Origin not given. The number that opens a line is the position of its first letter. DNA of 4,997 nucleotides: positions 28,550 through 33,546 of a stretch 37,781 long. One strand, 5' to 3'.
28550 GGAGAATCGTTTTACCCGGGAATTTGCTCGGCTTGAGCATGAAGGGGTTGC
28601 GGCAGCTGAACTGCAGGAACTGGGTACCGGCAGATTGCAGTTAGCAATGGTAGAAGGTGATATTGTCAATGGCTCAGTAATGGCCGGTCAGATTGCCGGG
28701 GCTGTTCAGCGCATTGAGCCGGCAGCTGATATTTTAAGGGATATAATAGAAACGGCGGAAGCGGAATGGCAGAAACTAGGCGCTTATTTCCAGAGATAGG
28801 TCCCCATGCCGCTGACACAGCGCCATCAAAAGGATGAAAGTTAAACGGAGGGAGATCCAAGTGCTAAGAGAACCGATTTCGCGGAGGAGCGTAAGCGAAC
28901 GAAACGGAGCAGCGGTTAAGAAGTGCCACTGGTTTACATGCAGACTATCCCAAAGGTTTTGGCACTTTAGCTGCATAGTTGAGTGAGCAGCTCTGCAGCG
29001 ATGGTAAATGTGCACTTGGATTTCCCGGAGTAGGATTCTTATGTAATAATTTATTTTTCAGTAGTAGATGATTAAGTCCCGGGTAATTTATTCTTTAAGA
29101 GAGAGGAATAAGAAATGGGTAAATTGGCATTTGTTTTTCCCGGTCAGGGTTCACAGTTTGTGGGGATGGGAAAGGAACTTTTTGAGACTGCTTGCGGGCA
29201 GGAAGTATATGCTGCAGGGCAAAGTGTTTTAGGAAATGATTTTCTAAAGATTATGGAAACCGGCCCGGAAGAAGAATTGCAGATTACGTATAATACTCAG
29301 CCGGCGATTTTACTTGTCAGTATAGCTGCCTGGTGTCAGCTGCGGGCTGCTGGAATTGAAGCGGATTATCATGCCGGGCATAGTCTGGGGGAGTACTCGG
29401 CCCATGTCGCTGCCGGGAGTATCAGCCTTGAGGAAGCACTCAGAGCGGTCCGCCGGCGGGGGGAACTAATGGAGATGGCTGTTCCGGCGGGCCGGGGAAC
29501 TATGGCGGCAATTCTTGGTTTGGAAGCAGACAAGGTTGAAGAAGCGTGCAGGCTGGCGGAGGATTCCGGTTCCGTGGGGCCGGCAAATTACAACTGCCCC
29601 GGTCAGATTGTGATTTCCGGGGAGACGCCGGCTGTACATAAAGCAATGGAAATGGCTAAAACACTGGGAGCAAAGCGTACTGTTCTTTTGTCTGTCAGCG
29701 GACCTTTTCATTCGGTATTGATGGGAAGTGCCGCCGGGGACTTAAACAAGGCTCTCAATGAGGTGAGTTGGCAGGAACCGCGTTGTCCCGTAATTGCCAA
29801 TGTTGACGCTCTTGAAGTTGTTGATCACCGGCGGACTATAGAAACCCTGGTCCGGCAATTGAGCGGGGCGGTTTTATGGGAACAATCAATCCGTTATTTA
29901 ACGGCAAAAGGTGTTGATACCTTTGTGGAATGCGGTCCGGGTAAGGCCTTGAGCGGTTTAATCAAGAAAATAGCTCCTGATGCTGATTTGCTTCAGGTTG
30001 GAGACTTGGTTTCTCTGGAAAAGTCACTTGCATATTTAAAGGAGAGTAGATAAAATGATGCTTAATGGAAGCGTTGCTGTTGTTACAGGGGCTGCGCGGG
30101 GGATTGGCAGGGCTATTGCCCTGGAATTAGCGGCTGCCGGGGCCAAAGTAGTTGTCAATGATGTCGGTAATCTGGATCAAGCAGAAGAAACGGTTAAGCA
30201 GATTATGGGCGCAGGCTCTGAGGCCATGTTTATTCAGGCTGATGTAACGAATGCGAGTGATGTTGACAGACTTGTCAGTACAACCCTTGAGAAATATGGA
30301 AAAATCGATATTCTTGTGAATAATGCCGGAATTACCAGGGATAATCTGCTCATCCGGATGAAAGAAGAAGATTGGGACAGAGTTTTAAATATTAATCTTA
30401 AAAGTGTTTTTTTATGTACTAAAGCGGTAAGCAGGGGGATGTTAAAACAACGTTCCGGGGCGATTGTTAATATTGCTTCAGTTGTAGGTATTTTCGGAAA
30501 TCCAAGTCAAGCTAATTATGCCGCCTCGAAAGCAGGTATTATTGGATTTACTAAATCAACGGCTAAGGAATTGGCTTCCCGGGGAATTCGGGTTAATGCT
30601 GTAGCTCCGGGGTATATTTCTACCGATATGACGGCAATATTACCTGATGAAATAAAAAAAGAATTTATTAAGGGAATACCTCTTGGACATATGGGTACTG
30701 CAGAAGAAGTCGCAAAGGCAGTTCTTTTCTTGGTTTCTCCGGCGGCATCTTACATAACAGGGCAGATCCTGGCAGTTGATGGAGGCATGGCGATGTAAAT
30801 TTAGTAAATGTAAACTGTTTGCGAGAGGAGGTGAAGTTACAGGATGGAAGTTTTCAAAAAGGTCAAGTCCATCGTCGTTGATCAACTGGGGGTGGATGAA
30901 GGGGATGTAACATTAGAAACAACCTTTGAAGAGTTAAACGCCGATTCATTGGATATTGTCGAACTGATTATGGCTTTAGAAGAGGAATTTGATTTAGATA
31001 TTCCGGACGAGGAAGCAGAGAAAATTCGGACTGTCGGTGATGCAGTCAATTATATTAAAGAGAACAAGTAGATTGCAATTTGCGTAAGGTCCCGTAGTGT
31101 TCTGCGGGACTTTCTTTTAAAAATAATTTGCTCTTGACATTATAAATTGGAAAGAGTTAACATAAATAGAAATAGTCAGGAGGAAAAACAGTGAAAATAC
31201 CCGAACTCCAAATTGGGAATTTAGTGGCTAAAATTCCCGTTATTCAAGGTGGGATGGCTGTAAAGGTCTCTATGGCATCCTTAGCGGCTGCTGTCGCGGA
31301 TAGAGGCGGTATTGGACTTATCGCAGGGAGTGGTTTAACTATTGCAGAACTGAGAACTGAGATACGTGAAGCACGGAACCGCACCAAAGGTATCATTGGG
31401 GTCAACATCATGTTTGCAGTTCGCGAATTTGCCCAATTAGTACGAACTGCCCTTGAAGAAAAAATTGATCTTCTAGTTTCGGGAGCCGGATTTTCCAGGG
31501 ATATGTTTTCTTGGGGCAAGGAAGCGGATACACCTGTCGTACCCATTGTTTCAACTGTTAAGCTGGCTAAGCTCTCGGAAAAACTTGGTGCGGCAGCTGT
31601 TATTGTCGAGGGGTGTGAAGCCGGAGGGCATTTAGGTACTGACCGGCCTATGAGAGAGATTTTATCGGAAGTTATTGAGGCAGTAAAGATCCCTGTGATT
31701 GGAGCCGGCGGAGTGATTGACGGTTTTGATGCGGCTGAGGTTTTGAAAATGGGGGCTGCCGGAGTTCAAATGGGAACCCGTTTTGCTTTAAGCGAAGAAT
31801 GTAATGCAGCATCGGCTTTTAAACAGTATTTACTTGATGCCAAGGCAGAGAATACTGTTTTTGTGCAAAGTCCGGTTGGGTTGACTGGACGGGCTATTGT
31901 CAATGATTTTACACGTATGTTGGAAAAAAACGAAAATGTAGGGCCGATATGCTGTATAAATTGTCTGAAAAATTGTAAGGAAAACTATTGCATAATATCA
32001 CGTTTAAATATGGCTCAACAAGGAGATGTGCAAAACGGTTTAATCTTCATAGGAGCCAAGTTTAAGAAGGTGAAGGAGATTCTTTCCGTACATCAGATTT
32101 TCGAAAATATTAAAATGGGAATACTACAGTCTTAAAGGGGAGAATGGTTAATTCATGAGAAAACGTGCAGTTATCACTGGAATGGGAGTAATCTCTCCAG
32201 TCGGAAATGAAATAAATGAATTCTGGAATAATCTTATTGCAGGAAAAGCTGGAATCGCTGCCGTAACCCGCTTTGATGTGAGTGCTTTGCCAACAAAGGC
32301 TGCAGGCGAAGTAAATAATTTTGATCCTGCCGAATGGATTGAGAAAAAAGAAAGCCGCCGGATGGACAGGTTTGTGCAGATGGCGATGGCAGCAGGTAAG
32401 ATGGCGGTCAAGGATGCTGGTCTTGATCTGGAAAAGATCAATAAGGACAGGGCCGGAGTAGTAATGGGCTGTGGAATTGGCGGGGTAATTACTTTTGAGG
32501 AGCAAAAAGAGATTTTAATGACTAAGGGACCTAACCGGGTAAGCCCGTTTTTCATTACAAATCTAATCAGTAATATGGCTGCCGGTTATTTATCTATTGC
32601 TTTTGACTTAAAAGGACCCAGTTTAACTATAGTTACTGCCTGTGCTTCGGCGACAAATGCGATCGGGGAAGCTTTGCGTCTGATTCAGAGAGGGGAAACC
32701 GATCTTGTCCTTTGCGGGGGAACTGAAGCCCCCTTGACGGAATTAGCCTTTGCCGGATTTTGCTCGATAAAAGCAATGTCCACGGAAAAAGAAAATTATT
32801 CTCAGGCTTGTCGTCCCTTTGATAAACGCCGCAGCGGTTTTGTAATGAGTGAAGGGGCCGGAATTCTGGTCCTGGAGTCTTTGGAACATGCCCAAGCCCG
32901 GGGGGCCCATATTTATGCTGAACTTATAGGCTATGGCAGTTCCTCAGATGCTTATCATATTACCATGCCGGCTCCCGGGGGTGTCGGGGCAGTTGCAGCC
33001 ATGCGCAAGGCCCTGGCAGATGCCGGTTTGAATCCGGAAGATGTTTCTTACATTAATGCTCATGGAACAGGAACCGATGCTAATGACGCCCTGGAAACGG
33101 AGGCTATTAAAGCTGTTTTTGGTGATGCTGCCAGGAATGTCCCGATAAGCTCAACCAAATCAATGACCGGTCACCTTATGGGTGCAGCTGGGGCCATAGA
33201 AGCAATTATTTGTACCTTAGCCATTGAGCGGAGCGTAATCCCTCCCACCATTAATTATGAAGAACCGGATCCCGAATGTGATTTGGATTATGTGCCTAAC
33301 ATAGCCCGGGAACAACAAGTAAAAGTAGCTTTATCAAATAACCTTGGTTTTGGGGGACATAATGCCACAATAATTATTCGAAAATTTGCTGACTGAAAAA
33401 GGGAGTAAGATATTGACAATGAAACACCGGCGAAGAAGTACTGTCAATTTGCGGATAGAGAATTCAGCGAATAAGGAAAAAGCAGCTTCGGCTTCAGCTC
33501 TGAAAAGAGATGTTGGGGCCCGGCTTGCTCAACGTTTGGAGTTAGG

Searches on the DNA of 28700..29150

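Call 71: search_rna_families(source=window, start=28700, end=29150, threshold=evalue, max_evalue=10)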
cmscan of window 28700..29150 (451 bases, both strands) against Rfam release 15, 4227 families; matches with E-value up to 10: 2.
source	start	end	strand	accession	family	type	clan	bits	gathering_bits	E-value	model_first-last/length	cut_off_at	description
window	29019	29114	+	RF04345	Plastid-rps12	Cis-reg;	-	18.5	78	7.4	1-97/97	no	Plastid-rps12 3UTR RNA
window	28729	28900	+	RF01879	TUSC7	Gene; lncRNA;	-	18.3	65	1.9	1-165/165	no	Non-coding RNA LOC285194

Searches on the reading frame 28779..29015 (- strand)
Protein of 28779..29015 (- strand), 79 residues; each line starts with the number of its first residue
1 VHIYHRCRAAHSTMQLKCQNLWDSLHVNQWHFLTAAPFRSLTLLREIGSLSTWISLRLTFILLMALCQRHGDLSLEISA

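Call 21: list_cluster_members(proteins=[window:28779-29015:-, window:16755-16934:-, window:28834-28983:+, window:16840-16950:+, window:16850-16969:-])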
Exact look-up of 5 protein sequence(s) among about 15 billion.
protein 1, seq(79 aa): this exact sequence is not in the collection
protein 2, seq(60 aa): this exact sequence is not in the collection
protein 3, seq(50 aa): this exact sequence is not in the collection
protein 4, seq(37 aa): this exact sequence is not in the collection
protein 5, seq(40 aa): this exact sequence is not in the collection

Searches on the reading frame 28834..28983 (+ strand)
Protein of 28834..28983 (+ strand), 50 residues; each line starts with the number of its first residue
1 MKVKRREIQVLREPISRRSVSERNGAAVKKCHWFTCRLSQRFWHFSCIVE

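Call 112: search_protein_representatives(protein=window:28834-28983:+)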
Query: 50 residues. Proteins with E-value up to 0.001 (for the whole library): 5; up to 1e-10: 2; up to 1e-30: 0. The best 5 are listed.
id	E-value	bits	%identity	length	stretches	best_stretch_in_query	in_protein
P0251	8.1e-21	88.1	35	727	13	15-37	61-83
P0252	9.1e-18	78.7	33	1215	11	12-36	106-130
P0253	4.1e-05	39.4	58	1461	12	34-46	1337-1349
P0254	7.3e-05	38.6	79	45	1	4-31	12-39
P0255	1.8e-04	37.4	-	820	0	-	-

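Call 114: list_cluster_members(proteins=[P0254])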
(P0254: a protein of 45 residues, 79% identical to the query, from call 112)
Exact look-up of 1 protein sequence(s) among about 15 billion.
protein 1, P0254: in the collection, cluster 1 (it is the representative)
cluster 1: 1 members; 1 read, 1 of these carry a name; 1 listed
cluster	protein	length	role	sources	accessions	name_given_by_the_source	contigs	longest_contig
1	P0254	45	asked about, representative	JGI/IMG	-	hypothetical protein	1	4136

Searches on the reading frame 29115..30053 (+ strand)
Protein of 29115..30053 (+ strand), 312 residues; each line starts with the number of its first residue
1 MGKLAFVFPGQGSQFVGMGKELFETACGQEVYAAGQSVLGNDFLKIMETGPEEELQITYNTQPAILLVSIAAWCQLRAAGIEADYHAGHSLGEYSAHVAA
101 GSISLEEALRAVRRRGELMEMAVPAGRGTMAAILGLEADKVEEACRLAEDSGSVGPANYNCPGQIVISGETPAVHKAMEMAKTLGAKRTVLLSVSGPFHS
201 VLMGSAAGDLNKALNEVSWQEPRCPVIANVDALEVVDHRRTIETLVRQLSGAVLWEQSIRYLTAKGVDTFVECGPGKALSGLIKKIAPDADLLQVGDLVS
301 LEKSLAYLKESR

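Call 74: find_homologous_proteins(query=window:29115-30053:+, max_evalue=1e-100)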
Query window:29115-30053:+ (312 aa): 166 proteins with E <= 1e-100 among 8000 candidates; the best 120 are listed.
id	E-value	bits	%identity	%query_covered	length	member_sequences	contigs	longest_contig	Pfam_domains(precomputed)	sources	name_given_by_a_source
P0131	7.4e-201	684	100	100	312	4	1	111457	PF00698.27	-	-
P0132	4.2e-180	616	89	100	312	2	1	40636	PF00698.27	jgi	jgi:[Acyl-carrier-protein] S-malonyltransferase (EC 2.3.1.39)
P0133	3.6e-175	599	87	100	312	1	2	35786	PF00698.27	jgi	jgi:[acyl-carrier-protein] S-malonyltransferase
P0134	3.2e-173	593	86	100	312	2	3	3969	PF00698.27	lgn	-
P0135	5.2e-168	576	85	100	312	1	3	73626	PF00698.27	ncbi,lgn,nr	ncbi:MAG: ACP S-malonyltransferase [Desulfitobacteriaceae bacterium]|nr:ACP S-malonyltransferase [De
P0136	2.8e-156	537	79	100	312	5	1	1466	PF00698.27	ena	-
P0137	2.8e-156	537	79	100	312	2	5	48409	PF00698.27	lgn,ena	-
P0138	5.7e-156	536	80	100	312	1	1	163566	PF00698.27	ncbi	ncbi:MAG: ACP S-malonyltransferase [Desulfitobacteriaceae bacterium]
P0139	3.6e-155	534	79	100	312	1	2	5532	PF00698.27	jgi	jgi:[acyl-carrier-protein] S-malonyltransferase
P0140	1.2e-153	529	78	100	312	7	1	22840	PF00698.27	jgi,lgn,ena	-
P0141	1.3e-152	525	77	100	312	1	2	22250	PF00698.27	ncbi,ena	-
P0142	3.5e-133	462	69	100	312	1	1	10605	PF00698.27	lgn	-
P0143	3.6e-133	461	71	100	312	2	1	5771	PF00698.27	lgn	-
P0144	5.0e-132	458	71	100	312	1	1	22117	PF00698.27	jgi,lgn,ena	-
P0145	1.1e-131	457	69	100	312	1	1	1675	PF00698.27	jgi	-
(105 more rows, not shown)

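Call 75: find_encoding_contigs(protein=P0132, flank=10000, max_places=2)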
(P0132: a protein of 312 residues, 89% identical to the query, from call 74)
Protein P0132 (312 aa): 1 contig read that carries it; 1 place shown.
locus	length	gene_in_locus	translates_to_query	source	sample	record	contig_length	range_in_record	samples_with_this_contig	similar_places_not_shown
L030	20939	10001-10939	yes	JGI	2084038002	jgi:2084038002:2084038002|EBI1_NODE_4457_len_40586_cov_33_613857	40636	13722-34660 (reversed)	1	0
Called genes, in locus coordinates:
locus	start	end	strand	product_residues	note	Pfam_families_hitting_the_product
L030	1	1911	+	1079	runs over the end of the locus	PF13188:PAS_8, PF13426:PAS_9, PF00989:PAS, PF08448:PAS_4, PF00512:HisKA, PF02518:HATPase_c, PF00072:Response_reg, PF01627:Hpt, +2 more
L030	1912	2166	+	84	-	-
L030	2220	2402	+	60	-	PF12728:HTH_17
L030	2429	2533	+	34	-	-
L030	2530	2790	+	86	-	-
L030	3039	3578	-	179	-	PF06050:HGD-D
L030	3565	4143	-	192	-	PF06050:HGD-D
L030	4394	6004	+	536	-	PF13384:HTH_23 (faint), PF13518:HTH_28 (faint), PF13551:HTH_29 (faint), PF22483:Mu-transpos_C_2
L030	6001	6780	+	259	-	PF01695:IstB_IS21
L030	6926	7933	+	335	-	PF02504:FA_synthesis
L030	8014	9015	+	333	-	PF00108:Thiolase_N (weak), PF08545:ACP_syn_III, PF08541:ACP_syn_III_C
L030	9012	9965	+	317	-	PF00478:IMPDH (weak), PF03060:NMO, PF01070:FMN_dh (weak)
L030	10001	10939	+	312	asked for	PF00698:Acyl_transf_1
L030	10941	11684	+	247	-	PF00106:adh_short, PF08659:KR, PF13561:adh_short_C2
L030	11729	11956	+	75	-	PF00550:PP-binding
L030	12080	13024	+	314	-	PF00478:IMPDH (faint), PF03060:NMO, PF01180:DHO_dh (weak)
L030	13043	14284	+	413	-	PF00109:ketoacyl-synt, PF00108:Thiolase_N (weak), PF02801:Ketoacyl-synt_C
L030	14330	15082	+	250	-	PF22935:RM44_endonuclase (faint), PF14622:Ribonucleas_3_3, PF00636:Ribonuclease_3, PF00035:dsrm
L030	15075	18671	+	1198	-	PF02463:SMC_N, PF13304:AAA_21 (weak), PF13476:AAA_23, PF06470:SMC_hinge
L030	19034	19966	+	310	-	PF13401:AAA_22 (faint), PF02881:SRP54_N, PF00448:SRP54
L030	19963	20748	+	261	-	PF01048:PNP_UDP_1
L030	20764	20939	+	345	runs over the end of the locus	PF01008:IF-2B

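Call 76: find_encoding_contigs(protein=P0133, flank=10000, max_places=2)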
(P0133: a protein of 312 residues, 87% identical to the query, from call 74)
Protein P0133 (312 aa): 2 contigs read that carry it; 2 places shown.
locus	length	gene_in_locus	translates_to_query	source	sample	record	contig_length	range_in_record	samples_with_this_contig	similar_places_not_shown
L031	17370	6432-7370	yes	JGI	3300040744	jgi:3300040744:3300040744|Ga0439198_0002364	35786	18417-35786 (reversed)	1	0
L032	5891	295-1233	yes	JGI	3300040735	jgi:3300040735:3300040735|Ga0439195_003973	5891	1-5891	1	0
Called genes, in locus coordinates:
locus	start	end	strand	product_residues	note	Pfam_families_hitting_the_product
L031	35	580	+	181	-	PF03602:Cons_hypoth95, PF05175:MTS, PF02005:TRM (weak), PF13847:Methyltransf_31 (weak)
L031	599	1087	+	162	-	-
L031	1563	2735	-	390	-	PF07670:Gate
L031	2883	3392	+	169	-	PF02620:YceD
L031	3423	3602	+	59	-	PF01783:Ribosomal_L32p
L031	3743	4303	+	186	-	-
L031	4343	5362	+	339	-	PF02504:FA_synthesis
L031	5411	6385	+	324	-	PF00478:IMPDH, PF03060:NMO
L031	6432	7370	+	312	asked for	PF00698:Acyl_transf_1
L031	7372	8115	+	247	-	PF00106:adh_short, PF08659:KR, PF13561:adh_short_C2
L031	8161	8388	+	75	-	PF00550:PP-binding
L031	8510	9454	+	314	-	PF00478:IMPDH (faint), PF03060:NMO, PF01070:FMN_dh (weak), PF05690:ThiG (faint), PF01180:DHO_dh (weak)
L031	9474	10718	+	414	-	PF00109:ketoacyl-synt, PF00108:Thiolase_N (weak), PF02801:Ketoacyl-synt_C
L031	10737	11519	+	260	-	PF14622:Ribonucleas_3_3, PF00636:Ribonuclease_3, PF00035:dsrm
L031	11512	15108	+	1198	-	PF02463:SMC_N, PF13304:AAA_21 (weak), PF13476:AAA_23, PF06470:SMC_hinge, PF13304:AAA_21 (weak)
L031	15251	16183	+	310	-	PF13401:AAA_22 (faint), PF02881:SRP54_N, PF00448:SRP54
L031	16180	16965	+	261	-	PF01048:PNP_UDP_1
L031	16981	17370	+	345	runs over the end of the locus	PF01008:IF-2B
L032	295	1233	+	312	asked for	PF00698:Acyl_transf_1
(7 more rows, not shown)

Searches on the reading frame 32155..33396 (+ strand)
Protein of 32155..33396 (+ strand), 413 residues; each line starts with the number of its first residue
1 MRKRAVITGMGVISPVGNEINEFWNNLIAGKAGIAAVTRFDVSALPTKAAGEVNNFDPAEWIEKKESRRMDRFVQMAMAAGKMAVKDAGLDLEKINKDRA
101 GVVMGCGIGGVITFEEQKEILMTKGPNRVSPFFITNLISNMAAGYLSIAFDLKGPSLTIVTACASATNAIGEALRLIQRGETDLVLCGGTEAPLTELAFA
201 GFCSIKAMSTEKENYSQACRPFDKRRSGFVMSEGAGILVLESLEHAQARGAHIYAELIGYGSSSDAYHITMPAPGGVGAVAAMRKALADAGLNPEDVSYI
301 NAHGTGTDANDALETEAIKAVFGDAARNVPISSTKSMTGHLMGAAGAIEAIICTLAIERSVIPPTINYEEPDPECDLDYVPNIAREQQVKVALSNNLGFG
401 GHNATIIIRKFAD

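Call 37: find_encoding_contigs(protein=window:32155-33396:+, flank=10000, max_places=6)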
Protein window:32155-33396:+ (413 aa): 8 contigs read that carry it; 6 places shown.
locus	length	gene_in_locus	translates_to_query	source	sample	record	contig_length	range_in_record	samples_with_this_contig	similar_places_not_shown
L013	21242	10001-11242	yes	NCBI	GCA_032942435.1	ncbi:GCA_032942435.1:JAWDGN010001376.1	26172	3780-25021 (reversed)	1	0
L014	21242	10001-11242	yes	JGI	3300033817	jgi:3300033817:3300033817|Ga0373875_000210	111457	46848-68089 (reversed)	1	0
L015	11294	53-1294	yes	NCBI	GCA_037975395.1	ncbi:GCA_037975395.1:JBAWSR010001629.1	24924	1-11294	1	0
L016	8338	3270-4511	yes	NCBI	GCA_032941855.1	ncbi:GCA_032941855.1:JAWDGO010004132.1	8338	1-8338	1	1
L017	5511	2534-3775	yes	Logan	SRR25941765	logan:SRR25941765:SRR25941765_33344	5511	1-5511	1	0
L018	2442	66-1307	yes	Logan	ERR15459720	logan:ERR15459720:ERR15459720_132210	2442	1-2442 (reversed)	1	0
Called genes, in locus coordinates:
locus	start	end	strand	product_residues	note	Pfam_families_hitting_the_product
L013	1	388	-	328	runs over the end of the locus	PF03418:Peptidase_A25, PF06866:DUF1256 (faint), PF03418:Peptidase_A25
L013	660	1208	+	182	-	PF03602:Cons_hypoth95, PF05175:MTS, PF02005:TRM (faint), PF13847:Methyltransf_31 (faint), PF13649:Methyltransf_25 (weak)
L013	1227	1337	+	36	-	-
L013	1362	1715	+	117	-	-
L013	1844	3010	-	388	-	PF07670:Gate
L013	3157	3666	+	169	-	PF02620:YceD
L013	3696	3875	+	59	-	PF01783:Ribosomal_L32p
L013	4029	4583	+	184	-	-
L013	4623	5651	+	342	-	PF02504:FA_synthesis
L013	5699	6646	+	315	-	PF00478:IMPDH (faint), PF03060:NMO, PF05690:ThiG (weak), PF00977:His_biosynth (faint), PF01070:FMN_dh (weak)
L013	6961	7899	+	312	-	PF00698:Acyl_transf_1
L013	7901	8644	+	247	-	PF00106:adh_short, PF08659:KR, PF13561:adh_short_C2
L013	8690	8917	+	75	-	PF00550:PP-binding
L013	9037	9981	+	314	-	PF00478:IMPDH (faint), PF03060:NMO, PF01180:DHO_dh (weak), PF05690:ThiG (weak)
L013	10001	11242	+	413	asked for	PF00109:ketoacyl-synt, PF02801:Ketoacyl-synt_C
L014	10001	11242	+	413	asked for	PF00109:ketoacyl-synt, PF02801:Ketoacyl-synt_C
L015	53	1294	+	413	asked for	PF00109:ketoacyl-synt, PF02801:Ketoacyl-synt_C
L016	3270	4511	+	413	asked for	PF00109:ketoacyl-synt, PF02801:Ketoacyl-synt_C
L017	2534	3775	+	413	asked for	PF00109:ketoacyl-synt, PF02801:Ketoacyl-synt_C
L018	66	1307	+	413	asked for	PF00109:ketoacyl-synt, PF02801:Ketoacyl-synt_C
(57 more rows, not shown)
